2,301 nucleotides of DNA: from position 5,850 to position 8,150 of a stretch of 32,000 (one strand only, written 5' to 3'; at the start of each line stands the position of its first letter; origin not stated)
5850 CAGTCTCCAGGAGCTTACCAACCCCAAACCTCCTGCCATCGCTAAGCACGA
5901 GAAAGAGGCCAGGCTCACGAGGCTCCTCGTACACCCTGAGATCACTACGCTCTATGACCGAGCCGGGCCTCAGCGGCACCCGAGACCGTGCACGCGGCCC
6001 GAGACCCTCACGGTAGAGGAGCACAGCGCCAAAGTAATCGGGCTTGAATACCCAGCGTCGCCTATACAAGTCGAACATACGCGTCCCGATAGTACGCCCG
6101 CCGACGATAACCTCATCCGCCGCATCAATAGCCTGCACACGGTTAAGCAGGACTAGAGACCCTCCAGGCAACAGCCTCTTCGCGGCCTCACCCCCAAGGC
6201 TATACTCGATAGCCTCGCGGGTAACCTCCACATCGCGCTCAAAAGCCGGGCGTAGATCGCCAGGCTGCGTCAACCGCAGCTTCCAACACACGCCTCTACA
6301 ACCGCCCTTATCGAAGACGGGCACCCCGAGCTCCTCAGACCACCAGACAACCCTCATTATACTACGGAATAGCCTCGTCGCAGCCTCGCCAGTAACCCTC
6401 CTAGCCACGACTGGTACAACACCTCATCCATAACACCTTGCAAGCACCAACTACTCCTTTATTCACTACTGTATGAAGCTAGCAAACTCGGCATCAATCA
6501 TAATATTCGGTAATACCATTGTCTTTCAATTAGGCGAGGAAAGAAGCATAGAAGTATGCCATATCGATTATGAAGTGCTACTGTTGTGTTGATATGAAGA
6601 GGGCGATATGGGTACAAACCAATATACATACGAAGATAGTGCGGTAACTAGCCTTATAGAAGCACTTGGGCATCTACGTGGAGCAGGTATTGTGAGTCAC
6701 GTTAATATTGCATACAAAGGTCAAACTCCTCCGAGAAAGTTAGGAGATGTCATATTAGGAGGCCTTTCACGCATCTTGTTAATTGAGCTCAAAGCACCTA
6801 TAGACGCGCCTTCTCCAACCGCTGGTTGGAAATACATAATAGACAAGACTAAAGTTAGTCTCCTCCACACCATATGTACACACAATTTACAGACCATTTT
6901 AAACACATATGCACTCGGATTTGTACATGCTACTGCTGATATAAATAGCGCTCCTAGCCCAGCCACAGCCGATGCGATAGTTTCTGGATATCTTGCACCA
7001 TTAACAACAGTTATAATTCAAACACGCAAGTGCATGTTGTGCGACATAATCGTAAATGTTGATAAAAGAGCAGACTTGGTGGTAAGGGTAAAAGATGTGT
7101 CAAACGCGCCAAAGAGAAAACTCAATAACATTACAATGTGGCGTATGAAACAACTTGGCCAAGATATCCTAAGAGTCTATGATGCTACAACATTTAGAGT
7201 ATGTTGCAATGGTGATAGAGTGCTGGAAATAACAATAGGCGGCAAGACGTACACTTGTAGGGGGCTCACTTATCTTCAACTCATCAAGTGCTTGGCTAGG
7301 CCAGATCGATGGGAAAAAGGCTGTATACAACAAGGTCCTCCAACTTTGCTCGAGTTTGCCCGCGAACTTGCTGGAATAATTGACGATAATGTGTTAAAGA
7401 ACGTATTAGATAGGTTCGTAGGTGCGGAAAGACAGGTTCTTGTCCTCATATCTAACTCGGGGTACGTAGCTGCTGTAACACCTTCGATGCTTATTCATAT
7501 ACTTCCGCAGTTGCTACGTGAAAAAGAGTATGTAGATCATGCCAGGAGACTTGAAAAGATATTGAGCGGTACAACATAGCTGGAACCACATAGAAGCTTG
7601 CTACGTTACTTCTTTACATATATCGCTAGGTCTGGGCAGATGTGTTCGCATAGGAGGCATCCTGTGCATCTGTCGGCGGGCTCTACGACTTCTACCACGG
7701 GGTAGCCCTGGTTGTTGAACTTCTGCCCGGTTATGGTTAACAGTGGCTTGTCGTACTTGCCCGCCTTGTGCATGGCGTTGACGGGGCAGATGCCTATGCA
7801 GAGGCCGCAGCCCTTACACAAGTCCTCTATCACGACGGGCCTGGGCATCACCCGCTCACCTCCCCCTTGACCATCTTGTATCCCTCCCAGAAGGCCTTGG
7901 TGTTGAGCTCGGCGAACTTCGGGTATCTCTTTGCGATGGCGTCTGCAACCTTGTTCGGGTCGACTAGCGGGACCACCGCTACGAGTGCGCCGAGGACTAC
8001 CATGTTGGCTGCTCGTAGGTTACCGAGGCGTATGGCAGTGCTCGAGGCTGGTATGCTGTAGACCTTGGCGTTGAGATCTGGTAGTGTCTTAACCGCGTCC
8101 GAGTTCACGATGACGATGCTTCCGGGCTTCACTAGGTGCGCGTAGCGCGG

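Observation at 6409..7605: Low-GC single-gene island encoding an Hjc-like PD-(D/E)xK nuclease fusion of unknown function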

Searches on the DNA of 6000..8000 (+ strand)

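Call 14: search_rna_families(source=window, start=6000, end=8000, threshold=evalue, max_evalue=1)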
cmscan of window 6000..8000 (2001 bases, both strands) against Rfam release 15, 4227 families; matches with E-value up to 1: 1.
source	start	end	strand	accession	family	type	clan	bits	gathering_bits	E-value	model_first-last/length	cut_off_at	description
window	7774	7838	-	RF01630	ceN40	Gene; snRNA; snoRNA; CD-box;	-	18.3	35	0.29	1-123/123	no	Nematode snoRNA ceN40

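Call 60: search_rna_families(sources=[L007], threshold=evalue, max_evalue=1)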
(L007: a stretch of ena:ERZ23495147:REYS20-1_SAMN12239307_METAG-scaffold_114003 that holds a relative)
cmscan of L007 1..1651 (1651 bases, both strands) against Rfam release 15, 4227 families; matches with E-value up to 1: 0.
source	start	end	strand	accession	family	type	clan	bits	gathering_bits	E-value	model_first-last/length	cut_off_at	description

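Call 103: search_rna_families(source=L008, start=1, end=4000, threshold=evalue, max_evalue=0.1)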
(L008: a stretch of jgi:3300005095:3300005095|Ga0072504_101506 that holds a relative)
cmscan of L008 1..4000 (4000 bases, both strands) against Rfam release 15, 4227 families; matches with E-value up to 0.1: 0.
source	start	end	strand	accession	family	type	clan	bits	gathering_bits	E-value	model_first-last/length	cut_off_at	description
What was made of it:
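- Tried and rejected: Rfam found nothing in the island or in the flanks of the homologues apart from a sub-threshold snoRNA-model hit (E = 0.29) inside the delta gene (calls 14, 60, 103).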

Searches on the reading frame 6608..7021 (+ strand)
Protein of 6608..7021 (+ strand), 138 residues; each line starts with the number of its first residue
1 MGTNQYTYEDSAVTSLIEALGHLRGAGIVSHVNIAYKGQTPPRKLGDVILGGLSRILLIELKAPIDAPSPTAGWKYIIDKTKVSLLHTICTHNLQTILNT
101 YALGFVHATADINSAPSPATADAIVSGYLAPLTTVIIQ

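Call 90: search_protein_families(library=pfam, proteins=[window:6608-7021:+], max_evalue=10)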
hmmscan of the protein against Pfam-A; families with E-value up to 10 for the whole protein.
seq(138 aa): 0 families
